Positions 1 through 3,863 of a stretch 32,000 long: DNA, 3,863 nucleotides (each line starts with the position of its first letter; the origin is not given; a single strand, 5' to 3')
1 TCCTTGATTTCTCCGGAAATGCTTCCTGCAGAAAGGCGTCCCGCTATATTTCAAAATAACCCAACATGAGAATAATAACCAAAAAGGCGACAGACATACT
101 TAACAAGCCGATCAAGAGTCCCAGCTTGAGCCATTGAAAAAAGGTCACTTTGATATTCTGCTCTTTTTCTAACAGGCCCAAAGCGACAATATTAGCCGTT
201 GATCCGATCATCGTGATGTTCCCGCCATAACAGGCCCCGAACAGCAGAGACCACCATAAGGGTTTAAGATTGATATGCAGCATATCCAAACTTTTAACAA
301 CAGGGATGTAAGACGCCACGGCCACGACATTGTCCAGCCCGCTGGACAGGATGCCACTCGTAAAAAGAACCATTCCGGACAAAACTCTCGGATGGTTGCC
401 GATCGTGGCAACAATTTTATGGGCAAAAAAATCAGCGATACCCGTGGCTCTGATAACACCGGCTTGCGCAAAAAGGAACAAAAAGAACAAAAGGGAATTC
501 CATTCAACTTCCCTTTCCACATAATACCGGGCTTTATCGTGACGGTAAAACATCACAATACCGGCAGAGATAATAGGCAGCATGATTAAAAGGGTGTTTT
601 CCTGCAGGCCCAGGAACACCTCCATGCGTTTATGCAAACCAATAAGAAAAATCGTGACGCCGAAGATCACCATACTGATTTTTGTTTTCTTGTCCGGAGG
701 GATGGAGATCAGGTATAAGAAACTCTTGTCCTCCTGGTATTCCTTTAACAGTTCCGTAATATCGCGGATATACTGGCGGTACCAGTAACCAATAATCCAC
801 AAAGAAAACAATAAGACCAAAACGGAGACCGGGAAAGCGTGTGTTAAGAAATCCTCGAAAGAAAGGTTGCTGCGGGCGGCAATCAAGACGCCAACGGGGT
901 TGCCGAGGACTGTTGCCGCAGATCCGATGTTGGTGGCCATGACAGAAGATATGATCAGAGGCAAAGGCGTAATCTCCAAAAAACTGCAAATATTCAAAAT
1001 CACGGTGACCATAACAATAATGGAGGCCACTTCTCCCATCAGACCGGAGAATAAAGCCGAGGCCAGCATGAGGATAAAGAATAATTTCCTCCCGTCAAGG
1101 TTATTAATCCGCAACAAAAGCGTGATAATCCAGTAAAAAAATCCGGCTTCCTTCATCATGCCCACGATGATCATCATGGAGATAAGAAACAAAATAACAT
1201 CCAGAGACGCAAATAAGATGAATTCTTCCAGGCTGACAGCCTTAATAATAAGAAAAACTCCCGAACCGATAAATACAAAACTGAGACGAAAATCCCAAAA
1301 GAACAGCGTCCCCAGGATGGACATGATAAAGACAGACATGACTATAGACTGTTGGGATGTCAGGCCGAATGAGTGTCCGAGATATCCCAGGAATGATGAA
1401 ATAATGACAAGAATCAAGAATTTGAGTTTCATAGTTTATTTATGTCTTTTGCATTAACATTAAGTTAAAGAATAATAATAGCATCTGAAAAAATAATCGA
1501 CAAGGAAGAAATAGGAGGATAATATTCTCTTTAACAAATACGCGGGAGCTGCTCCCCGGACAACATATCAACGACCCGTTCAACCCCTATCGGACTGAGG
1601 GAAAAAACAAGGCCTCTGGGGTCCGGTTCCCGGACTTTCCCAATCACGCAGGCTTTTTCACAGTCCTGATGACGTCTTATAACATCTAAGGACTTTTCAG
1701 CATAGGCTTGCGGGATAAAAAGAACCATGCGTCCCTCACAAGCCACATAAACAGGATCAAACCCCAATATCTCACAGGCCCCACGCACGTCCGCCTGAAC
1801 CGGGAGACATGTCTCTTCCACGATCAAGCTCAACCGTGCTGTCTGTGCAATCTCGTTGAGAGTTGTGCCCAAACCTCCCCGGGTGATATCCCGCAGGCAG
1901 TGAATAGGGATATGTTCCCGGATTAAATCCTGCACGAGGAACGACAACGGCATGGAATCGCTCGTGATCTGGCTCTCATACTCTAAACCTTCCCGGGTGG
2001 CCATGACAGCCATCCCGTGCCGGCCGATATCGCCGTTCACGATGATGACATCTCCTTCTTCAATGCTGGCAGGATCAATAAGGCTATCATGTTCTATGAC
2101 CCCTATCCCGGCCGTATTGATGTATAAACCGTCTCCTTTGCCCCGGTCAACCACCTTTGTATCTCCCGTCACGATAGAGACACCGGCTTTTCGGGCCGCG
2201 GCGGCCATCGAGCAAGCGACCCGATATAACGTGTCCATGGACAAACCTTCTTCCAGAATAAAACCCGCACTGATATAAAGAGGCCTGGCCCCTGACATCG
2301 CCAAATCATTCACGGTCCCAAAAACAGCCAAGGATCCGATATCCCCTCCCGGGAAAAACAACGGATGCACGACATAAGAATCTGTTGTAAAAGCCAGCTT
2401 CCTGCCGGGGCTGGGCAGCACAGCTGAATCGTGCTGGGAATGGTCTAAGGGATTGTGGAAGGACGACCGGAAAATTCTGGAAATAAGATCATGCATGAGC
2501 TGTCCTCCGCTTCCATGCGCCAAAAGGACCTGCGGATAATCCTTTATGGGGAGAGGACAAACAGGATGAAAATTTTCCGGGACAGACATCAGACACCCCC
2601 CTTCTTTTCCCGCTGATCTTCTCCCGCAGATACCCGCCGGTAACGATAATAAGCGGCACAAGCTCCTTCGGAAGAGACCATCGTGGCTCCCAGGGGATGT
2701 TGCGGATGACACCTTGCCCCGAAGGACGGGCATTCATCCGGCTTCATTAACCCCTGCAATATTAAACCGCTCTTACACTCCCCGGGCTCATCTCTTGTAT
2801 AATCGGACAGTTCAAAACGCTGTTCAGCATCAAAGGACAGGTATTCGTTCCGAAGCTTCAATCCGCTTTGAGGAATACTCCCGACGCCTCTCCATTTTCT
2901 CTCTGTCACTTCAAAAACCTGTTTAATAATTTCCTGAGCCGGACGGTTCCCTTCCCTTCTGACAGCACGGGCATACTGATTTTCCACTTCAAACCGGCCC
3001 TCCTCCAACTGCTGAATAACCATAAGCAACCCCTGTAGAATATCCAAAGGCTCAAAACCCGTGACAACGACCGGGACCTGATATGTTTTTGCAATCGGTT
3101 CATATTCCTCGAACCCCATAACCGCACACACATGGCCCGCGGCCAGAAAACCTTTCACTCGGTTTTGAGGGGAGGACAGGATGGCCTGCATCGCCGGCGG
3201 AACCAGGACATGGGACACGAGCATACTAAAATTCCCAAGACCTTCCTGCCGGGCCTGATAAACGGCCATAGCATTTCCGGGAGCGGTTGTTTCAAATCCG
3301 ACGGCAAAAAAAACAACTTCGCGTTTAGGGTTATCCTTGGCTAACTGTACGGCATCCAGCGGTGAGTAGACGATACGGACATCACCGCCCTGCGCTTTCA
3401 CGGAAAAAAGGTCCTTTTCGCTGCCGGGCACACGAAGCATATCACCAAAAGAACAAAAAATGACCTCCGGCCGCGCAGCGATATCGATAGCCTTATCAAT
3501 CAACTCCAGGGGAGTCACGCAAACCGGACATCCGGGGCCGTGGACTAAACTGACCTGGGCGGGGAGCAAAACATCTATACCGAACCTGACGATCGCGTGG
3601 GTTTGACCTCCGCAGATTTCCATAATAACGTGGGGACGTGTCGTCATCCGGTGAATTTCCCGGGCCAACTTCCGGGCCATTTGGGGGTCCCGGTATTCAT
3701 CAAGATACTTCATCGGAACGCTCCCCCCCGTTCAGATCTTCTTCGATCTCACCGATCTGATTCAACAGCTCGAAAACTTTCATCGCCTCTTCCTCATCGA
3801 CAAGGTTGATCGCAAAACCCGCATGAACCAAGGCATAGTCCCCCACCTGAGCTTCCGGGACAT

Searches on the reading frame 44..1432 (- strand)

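Call 24: search_protein_families(library=pfam, proteins=[window:44-1432:-], max_evalue=0.001)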
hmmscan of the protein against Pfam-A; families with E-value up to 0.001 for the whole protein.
window:44-1432:- (462 aa): 3 families
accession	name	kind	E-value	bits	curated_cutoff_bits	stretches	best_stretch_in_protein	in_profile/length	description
PF03600.22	CitMHS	-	2.6e-47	162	31.9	1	53-399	14-336/336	Citrate transporter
PF00939.25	Na_sulph_symp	-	5.9e-06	26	27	1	311-455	85-239/472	Sodium:sulfate symporter transmembrane region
PF02040.21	ArsB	-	0.00015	21.7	22.2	1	58-450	30-416/423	Arsenical pump membrane protein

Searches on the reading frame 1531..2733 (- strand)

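Call 24: search_protein_families(library=pfam, proteins=[window:1531-2733:-], max_evalue=0.001)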
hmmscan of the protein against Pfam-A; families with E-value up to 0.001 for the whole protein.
window:1531-2733:- (400 aa): 2 families
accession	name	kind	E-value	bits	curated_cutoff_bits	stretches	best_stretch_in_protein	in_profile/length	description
PF00586.29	AIRS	-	7.6e-23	81.5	24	1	101-213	2-112/112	AIR synthase related protein, N-terminal domain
PF02769.27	AIRS_C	-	4.8e-22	79.2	23.1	1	225-369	1-147/156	AIR synthase related protein, C-terminal domain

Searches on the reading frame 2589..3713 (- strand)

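Call 24: search_protein_families(library=pfam, proteins=[window:2589-3713:-], max_evalue=0.001)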
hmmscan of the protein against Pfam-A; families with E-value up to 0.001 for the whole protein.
window:2589-3713:- (374 aa): 1 family
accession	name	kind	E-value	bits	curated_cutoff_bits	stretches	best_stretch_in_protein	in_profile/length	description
PF01924.21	HypD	-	1.2e-156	521.6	25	1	12-359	2-351/351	Hydrogenase formation hypA family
